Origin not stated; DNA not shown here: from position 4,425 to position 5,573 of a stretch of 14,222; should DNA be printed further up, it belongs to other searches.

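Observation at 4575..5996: Translationally coupled ankyrin-repeat protein and soluble M48 metallopeptidase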

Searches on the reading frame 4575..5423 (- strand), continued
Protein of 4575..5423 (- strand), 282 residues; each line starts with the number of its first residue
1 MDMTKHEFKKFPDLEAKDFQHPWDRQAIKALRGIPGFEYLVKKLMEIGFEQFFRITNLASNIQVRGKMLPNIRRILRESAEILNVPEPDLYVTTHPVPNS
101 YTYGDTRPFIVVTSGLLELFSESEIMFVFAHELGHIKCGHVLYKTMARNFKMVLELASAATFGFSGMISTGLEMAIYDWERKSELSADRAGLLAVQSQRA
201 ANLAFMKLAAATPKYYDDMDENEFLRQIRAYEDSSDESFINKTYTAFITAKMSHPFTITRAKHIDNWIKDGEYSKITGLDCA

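Call 73: search_protein_families(library=pfam, proteins=[P0325, P0331, P0336, P0341, P0342, P0346, P0373, P0378, P0416, P0426], max_evalue=0.001)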
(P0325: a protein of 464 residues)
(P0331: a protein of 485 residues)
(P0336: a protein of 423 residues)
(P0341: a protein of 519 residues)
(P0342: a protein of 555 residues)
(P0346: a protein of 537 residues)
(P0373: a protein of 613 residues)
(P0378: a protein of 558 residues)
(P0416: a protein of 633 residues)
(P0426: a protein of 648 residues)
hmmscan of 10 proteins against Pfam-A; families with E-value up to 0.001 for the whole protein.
P0325 (464 aa): 1 family
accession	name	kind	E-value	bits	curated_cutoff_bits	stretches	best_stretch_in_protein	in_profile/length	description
PF01435.24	Peptidase_M48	-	5.3e-21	75.7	20.3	1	209-409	1-185/186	Peptidase family M48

P0331 (485 aa): 5 families
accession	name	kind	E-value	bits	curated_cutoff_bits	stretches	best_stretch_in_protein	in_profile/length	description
PF01435.24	Peptidase_M48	-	7.4e-26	91.5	20.3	1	237-437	3-185/186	Peptidase family M48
PF13676.11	TIR_2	-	2.3e-08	35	28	1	4-112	1-99/122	TIR domain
PF05569.17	Peptidase_M56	-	2.4e-07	30.7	31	1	220-318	117-218/296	BlaR1 peptidase M56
PF13240.11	Zn_Ribbon_1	-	9.7e-06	25.7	25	1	462-482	2-22/23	zinc-ribbon domain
PF12773.13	DZR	-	0.00014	22.4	27.3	1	460-480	25-45/45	Double zinc ribbon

P0336 (423 aa): 3 families
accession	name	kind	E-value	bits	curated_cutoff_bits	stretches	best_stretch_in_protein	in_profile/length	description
PF01435.24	Peptidase_M48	-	4.6e-21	75.9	20.3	1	206-399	9-185/186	Peptidase family M48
PF00498.31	FHA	-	1.1e-17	64.6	20.7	1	32-94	2-67/67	FHA domain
PF16697.10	Yop-YscD_cpl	-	6.1e-13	49.3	33.2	1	17-100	5-90/94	Inner membrane component of T3SS, cytoplasmic domain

P0341 (519 aa): 4 families
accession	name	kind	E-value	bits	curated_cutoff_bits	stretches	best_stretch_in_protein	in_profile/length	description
PF01435.24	Peptidase_M48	-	4.2e-22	79.3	20.3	1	218-407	12-185/186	Peptidase family M48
PF12773.13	DZR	-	2.4e-07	31.2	27.3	1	465-516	1-45/45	Double zinc ribbon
PF13248.11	Zn_ribbon_3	-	1.9e-06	27.6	27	1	464-485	4-25/26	zinc-ribbon domain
PF13240.11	Zn_Ribbon_1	-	0.00014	22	25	0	465-484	2-21/23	zinc-ribbon domain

P0342 (555 aa): 3 families
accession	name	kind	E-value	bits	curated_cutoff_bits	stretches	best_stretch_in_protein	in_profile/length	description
PF01435.24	Peptidase_M48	-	1.5e-22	80.8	20.3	1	76-258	15-185/186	Peptidase family M48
PF00041.27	fn3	-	5.6e-08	33.3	25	0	489-544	16-72/84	Fibronectin type III domain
PF05569.17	Peptidase_M56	-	0.00011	21.9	31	1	89-147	161-219/296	BlaR1 peptidase M56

P0346 (537 aa): 9 families
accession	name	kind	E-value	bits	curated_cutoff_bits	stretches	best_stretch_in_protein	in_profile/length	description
PF01435.24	Peptidase_M48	-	1.3e-21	77.8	20.3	1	240-421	20-185/186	Peptidase family M48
PF13248.11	Zn_ribbon_3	-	1.1e-13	50.5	27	2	478-502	3-26/26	zinc-ribbon domain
PF12773.13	DZR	-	9.9e-12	45.3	27.3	2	446-499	1-45/45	Double zinc ribbon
PF13240.11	Zn_Ribbon_1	-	2.3e-09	37.2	25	0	480-502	2-23/23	zinc-ribbon domain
PF17032.10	Zn_ribbon_15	-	7.4e-07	30.3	28.9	0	439-464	48-73/73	zinc-ribbon family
PF08772.16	Zn_ribbon_NOB1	-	1.7e-05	25.3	24.9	0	514-536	10-32/72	Nin one binding (NOB1) Zn-ribbon like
PF18912.6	DZR_2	-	0.00033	20.9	27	0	479-533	9-55/56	Double zinc ribbon domain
PF05569.17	Peptidase_M56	-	0.00062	19.5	31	1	257-305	169-217/296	BlaR1 peptidase M56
PF02150.21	Zn_ribbon_RPB9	-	0.0009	19.5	25.2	0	493-520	2-29/36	RNA polymerases M/15 Kd subunit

P0373 (613 aa): 1 family
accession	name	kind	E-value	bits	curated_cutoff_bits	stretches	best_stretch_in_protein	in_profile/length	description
PF01435.24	Peptidase_M48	-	8.8e-16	58.7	20.3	1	261-418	48-185/186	Peptidase family M48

P0378 (558 aa): 3 families
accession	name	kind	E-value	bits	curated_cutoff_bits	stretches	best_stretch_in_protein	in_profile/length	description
PF01435.24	Peptidase_M48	-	2.5e-24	86.6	20.3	1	63-257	3-185/186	Peptidase family M48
PF00041.27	fn3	-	2.8e-06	27.9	25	0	284-367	3-82/84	Fibronectin type III domain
PF05569.17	Peptidase_M56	-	0.00057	19.6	31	0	85-185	157-250/296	BlaR1 peptidase M56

P0416 (633 aa): 6 families
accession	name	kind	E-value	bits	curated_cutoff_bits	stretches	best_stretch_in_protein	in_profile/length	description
PF12773.13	DZR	-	1.1e-18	67.5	27.3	2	343-389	1-44/45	Double zinc ribbon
PF01435.24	Peptidase_M48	-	1.5e-18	67.7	20.3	1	72-267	6-182/186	Peptidase family M48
PF13240.11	Zn_Ribbon_1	-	4.5e-14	52.1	25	2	342-363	1-22/23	zinc-ribbon domain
PF17032.10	Zn_ribbon_15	-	2.4e-11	44.7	28.9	0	267-317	28-73/73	zinc-ribbon family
PF13248.11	Zn_ribbon_3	-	1.8e-10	40.3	27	1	611-630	7-26/26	zinc-ribbon domain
PF18912.6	DZR_2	-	6.5e-06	26.3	27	0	291-322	16-48/56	Double zinc ribbon domain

P0426 (648 aa): 2 families
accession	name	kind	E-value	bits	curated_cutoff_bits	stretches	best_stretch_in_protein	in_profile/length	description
PF01435.24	Peptidase_M48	-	7.9e-23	81.7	20.3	1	378-576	2-185/186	Peptidase family M48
PF05569.17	Peptidase_M56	-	0.0006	19.5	31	0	388-461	145-218/296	BlaR1 peptidase M56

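Call 76: search_protein_families(library=pfam, proteins=[P0339, P0344, P0362, P0365, P0372, P0399, P0403, P0410, P0443, P0330], max_evalue=0.001)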
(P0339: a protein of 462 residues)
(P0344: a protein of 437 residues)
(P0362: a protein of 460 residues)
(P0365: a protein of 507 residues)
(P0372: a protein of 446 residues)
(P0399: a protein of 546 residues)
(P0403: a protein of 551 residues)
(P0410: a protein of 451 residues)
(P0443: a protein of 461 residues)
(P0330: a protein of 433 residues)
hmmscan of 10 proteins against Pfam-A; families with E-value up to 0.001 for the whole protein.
P0339 (462 aa): 1 family
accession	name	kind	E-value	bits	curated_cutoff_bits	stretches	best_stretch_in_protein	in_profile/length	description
PF01435.24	Peptidase_M48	-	3.8e-19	69.7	20.3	1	238-406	36-185/186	Peptidase family M48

P0344 (437 aa): 2 families
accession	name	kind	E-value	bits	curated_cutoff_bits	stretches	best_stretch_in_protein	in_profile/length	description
PF01435.24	Peptidase_M48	-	1.3e-17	64.6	20.3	1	227-422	6-185/186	Peptidase family M48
PF05569.17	Peptidase_M56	-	1.8e-06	27.8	31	1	228-309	140-221/296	BlaR1 peptidase M56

P0362 (460 aa): 2 families
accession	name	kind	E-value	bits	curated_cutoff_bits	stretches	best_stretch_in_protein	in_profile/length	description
PF01435.24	Peptidase_M48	-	1e-27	97.6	20.3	1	237-439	5-185/186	Peptidase family M48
PF05569.17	Peptidase_M56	-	3.4e-05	23.6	31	1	268-317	169-218/296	BlaR1 peptidase M56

P0365 (507 aa): 3 families
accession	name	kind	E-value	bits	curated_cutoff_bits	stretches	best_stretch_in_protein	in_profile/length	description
PF01435.24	Peptidase_M48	-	1.3e-22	80.9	20.3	1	266-452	16-185/186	Peptidase family M48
PF13240.11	Zn_Ribbon_1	-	1.8e-06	28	25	1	484-506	1-23/23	zinc-ribbon domain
PF17032.10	Zn_ribbon_15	-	0.00058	21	28.9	0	474-503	44-73/73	zinc-ribbon family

P0372 (446 aa): 2 families
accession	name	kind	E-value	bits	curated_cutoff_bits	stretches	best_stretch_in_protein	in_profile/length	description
PF01435.24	Peptidase_M48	-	2e-22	80.3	20.3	1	229-429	2-185/186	Peptidase family M48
PF05569.17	Peptidase_M56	-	0.00046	19.9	31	1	207-310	114-216/296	BlaR1 peptidase M56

P0399 (546 aa): 4 families
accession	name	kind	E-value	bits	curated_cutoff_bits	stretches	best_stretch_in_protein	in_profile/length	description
PF01435.24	Peptidase_M48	-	1.5e-23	84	20.3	1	241-442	2-185/186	Peptidase family M48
PF03983.18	SHD1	-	1.5e-08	34.7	23.7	1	75-112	15-52/67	SLA1 homology domain 1, SHD1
PF12773.13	DZR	-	3.8e-08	33.8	27.3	1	480-526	1-45/45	Double zinc ribbon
PF13240.11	Zn_Ribbon_1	-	0.00031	20.9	25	0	508-529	2-23/23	zinc-ribbon domain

P0403 (551 aa): 2 families
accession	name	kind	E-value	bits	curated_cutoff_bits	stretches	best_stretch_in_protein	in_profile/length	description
PF01435.24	Peptidase_M48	-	2.1e-21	77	20.3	1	202-397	8-185/186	Peptidase family M48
PF05569.17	Peptidase_M56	-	0.00048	19.8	31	1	200-276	139-215/296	BlaR1 peptidase M56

P0410 (451 aa): 2 families
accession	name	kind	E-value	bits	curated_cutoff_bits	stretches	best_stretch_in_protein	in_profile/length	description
PF01435.24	Peptidase_M48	-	2.8e-16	60.3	20.3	1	242-439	6-185/186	Peptidase family M48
PF05569.17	Peptidase_M56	-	0.0004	20.1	31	1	244-317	141-214/296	BlaR1 peptidase M56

P0443 (461 aa): 2 families
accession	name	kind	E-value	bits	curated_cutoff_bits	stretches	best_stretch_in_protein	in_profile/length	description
PF01435.24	Peptidase_M48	-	3.4e-14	53.5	20.3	1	251-444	6-183/186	Peptidase family M48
PF05569.17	Peptidase_M56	-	0.00019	21.2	31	1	253-330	141-218/296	BlaR1 peptidase M56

P0330 (433 aa): 3 families
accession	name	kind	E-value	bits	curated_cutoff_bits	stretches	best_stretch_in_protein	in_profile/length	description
PF01435.24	Peptidase_M48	-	8.1e-25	88.2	20.3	1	78-274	2-185/186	Peptidase family M48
PF14237.11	GYF_2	-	3.1e-08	33.7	25.8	1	385-427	4-46/50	GYF domain 2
PF05569.17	Peptidase_M56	-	0.00013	21.7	31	1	111-168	169-226/296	BlaR1 peptidase M56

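Call 81: search_protein_families(library=pfam, alignment_id=A4, max_evalue=0.001)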
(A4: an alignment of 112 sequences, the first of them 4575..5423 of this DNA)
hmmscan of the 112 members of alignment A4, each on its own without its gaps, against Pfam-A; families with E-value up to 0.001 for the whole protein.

A. member 1, window:4575-5423:- (282 aa): 2 families
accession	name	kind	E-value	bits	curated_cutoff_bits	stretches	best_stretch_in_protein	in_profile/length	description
PF01435.24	Peptidase_M48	-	3.2e-25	89.5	20.3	1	71-267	6-185/186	Peptidase family M48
PF05569.17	Peptidase_M56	-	3.1e-05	23.7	31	1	101-152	169-220/296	BlaR1 peptidase M56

B. families by the number of members that match (of 112 scanned): 28 families (the first 25 are shown)
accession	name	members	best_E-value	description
PF01435.24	Peptidase_M48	112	4.8e-29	Peptidase family M48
PF05569.17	Peptidase_M56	46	2.4e-07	BlaR1 peptidase M56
PF13240.11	Zn_Ribbon_1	42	4.5e-14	zinc-ribbon domain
PF12773.13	DZR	35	1.1e-18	Double zinc ribbon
PF13248.11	Zn_ribbon_3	26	1.1e-13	zinc-ribbon domain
PF17032.10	Zn_ribbon_15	20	2.4e-11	zinc-ribbon family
PF24460.1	DUF7575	10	2.6e-08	Domain of unknown function (DUF7575)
PF24463.1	DUF7577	6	9.3e-07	Domain of unknown function (DUF7577)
PF18912.6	DZR_2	6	6.5e-06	Double zinc ribbon domain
PF00041.27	fn3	3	4.9e-08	Fibronectin type III domain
PF14237.11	GYF_2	2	7.5e-11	GYF domain 2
PF00498.31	FHA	1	1.1e-17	FHA domain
PF16697.10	Yop-YscD_cpl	1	6.1e-13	Inner membrane component of T3SS, cytoplasmic domain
PF03983.18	SHD1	1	1.5e-08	SLA1 homology domain 1, SHD1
PF13676.11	TIR_2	1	2.3e-08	TIR domain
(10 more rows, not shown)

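Call 82: find_encoding_contigs(protein=P0322, flank=6000, max_places=3)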
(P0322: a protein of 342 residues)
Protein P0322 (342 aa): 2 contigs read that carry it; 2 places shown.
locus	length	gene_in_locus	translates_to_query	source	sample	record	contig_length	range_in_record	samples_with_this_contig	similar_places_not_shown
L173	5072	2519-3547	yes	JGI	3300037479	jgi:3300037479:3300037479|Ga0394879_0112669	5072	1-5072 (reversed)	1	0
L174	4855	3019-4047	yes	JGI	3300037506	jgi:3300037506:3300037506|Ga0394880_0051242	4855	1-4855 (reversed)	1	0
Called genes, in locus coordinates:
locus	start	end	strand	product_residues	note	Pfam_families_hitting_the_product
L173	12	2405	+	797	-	PF02368:Big_2 (faint), PF07583:PSCyt2, PF07587:PSD1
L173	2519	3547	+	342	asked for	PF01435:Peptidase_M48, PF17032:Zn_ribbon_15 (faint), PF12773:DZR, PF13240:Zn_Ribbon_1 (weak), PF13248:Zn_ribbon_3 (weak), PF18912:DZR_2 (weak), PF24460:DUF7575 (faint), PF13240:Zn_Ribbon_1 (weak), +1 more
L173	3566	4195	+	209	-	PF17032:Zn_ribbon_15 (faint), PF12773:DZR, PF13248:Zn_ribbon_3 (faint), PF13240:Zn_Ribbon_1 (weak)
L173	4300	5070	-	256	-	?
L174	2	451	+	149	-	?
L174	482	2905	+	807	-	PF02368:Big_2 (faint), PF07583:PSCyt2, PF07587:PSD1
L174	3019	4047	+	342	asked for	PF01435:Peptidase_M48, PF17032:Zn_ribbon_15 (faint), PF12773:DZR, PF13240:Zn_Ribbon_1 (weak), PF13248:Zn_ribbon_3 (weak), PF18912:DZR_2 (weak), PF24460:DUF7575 (faint), PF13240:Zn_Ribbon_1 (weak), +1 more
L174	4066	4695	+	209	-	PF17032:Zn_ribbon_15 (faint), PF12773:DZR, PF13248:Zn_ribbon_3 (faint), PF13240:Zn_Ribbon_1 (weak)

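Call 83: find_encoding_contigs(protein=P0448, flank=6000, max_places=3)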
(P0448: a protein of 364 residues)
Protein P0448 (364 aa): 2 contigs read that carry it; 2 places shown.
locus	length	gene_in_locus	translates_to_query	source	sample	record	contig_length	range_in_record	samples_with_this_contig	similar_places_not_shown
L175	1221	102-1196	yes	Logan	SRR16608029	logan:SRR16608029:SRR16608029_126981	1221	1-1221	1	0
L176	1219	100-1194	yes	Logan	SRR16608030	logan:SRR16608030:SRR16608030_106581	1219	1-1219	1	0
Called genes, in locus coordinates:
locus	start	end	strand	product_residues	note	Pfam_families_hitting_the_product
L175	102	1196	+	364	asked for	PF01435:Peptidase_M48, PF17032:Zn_ribbon_15 (faint), PF12773:DZR, PF13240:Zn_Ribbon_1 (faint), PF24460:DUF7575 (faint), PF13248:Zn_ribbon_3 (weak)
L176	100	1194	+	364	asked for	PF01435:Peptidase_M48, PF17032:Zn_ribbon_15 (faint), PF12773:DZR, PF13240:Zn_Ribbon_1 (faint), PF24460:DUF7575 (faint), PF13248:Zn_ribbon_3 (weak)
